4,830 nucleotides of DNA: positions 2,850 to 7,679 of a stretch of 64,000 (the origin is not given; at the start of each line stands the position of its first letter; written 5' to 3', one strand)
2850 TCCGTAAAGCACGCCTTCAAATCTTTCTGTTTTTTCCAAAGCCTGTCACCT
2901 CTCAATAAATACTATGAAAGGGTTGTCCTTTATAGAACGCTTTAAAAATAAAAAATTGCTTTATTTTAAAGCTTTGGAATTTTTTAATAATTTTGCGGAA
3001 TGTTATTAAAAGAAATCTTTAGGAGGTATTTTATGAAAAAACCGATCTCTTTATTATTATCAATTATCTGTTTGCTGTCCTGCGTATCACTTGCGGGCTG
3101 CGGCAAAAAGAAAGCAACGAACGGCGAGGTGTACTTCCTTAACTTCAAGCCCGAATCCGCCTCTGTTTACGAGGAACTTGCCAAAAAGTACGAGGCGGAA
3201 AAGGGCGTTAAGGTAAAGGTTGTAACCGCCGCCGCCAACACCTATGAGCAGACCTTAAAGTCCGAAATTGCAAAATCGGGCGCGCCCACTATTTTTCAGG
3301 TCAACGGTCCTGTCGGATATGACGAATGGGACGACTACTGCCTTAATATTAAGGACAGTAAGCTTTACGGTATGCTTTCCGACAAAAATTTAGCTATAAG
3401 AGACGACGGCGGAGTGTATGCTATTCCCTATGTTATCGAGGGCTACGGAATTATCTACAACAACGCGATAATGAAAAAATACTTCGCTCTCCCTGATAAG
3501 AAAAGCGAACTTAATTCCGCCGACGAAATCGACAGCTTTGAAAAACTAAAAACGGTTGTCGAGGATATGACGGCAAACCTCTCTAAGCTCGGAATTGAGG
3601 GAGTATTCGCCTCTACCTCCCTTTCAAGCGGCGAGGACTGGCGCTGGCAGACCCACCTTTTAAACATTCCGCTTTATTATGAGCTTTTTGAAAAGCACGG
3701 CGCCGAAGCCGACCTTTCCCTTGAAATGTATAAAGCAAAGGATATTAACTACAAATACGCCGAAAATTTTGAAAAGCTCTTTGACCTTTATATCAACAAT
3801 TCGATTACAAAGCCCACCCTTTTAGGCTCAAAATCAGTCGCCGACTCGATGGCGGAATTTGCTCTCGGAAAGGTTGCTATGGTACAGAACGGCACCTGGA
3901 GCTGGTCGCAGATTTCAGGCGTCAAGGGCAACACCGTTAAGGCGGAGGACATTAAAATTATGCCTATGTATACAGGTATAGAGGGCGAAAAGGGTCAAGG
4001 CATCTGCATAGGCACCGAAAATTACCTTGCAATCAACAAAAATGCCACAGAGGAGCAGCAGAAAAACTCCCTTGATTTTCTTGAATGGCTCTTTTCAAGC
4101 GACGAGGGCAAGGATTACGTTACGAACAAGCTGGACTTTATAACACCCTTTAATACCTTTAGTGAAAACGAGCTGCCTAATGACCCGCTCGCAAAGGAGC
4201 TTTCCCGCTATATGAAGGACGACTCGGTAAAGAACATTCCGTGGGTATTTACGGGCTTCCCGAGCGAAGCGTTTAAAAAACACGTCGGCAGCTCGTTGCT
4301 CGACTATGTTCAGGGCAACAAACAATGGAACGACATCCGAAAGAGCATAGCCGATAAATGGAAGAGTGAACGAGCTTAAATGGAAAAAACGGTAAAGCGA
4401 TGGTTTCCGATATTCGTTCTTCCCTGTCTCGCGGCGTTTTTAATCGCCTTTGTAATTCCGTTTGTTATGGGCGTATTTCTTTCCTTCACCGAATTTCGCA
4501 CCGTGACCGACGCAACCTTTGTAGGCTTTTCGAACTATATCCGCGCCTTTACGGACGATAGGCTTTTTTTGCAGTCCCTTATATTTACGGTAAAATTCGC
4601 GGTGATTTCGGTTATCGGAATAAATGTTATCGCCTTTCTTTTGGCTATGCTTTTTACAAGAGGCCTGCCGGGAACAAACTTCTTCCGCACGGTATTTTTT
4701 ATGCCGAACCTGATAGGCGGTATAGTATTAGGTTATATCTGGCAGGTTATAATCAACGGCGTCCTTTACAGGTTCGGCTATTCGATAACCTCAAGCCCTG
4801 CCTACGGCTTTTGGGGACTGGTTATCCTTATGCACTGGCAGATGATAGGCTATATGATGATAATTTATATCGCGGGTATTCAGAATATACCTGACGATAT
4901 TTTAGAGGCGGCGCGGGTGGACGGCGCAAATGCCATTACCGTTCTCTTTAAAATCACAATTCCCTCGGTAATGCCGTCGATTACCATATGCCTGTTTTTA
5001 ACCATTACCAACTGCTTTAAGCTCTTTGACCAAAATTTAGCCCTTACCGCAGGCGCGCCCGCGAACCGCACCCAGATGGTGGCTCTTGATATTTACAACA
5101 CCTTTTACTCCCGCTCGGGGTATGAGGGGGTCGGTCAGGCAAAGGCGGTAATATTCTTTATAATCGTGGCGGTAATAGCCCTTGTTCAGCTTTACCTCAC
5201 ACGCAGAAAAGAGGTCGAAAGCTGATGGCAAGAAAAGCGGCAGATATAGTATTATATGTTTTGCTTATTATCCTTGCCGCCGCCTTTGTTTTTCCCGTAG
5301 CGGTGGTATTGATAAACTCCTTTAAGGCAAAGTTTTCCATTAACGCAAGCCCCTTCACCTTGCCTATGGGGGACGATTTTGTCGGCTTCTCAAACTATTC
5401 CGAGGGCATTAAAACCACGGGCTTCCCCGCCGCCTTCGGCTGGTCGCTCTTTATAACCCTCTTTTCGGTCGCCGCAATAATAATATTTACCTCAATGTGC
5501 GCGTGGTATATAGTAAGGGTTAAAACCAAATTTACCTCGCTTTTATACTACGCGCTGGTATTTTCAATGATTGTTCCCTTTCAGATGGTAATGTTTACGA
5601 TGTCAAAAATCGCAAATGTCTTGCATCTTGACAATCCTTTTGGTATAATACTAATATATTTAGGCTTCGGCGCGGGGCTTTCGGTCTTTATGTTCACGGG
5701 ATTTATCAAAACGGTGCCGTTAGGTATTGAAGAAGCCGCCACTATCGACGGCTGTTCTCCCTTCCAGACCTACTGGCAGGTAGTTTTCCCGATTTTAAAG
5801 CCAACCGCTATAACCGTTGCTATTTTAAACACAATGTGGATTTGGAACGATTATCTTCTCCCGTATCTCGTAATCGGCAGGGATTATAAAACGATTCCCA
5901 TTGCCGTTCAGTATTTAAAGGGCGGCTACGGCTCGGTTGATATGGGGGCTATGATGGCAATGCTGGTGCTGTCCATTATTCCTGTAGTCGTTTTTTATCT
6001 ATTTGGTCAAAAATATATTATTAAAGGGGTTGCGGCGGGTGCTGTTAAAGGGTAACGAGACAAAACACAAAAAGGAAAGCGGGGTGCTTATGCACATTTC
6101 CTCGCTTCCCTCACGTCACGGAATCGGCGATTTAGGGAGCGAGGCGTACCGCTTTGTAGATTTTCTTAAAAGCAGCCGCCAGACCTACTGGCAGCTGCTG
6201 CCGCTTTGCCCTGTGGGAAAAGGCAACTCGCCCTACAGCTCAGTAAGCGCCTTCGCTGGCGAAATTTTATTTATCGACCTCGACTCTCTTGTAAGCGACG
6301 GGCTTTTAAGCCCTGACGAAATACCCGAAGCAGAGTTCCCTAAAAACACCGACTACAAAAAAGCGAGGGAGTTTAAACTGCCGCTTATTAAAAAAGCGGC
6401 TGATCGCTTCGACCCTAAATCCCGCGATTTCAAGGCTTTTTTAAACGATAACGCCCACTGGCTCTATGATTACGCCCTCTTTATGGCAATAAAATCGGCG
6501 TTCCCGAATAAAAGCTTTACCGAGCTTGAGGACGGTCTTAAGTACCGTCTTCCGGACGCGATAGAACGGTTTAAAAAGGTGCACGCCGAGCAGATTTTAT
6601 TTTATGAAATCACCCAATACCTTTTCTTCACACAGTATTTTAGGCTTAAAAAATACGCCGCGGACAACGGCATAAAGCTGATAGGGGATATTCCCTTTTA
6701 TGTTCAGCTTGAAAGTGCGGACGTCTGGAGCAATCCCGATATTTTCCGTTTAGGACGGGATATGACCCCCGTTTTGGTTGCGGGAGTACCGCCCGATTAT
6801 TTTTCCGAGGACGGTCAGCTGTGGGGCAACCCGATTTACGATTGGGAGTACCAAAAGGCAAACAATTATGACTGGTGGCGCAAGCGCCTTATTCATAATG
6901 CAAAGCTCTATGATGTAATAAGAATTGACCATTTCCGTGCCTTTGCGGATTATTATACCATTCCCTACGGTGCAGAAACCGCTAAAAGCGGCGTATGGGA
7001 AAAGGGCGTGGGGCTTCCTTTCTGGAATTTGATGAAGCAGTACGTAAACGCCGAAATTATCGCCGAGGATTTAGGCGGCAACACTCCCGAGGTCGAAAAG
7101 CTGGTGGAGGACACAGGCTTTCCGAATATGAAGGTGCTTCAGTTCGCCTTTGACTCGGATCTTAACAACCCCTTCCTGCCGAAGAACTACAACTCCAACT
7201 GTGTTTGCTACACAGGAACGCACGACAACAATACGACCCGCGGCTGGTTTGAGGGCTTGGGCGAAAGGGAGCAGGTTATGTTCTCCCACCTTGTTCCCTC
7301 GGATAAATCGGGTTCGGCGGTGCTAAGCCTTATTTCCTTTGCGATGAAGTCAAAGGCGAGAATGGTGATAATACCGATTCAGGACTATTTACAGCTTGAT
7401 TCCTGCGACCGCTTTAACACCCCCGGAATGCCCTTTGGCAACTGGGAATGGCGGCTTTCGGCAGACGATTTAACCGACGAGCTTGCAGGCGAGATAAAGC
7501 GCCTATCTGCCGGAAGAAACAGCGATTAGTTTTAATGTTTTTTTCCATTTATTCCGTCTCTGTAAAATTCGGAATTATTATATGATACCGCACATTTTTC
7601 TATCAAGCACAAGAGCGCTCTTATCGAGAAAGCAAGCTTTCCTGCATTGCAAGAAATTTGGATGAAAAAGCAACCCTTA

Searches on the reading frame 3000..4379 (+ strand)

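Call 65: search_protein_families(library=pfam, proteins=[window:3000-4379:+], max_evalue=0.001)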
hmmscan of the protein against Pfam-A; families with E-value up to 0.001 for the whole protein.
window:3000-4379:+ (459 aa): 2 families
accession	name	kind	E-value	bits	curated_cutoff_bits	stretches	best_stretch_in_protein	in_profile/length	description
PF13416.11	SBP_bac_8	-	2.8e-30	106.5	27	1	59-388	1-266/279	Bacterial extracellular solute-binding protein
PF01547.30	SBP_bac_1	-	6.3e-19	69.5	26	1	54-369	5-305/307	Bacterial extracellular solute-binding protein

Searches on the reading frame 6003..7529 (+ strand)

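Call 65: search_protein_families(library=pfam, proteins=[window:6003-7529:+], max_evalue=0.001)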
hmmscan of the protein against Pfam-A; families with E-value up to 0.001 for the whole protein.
window:6003-7529:+ (508 aa): 1 family
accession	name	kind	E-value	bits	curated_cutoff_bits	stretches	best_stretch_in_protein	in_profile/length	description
PF02446.23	Glyco_hydro_77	-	2.9e-164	547.8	25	1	30-490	1-464/465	4-alpha-glucanotransferase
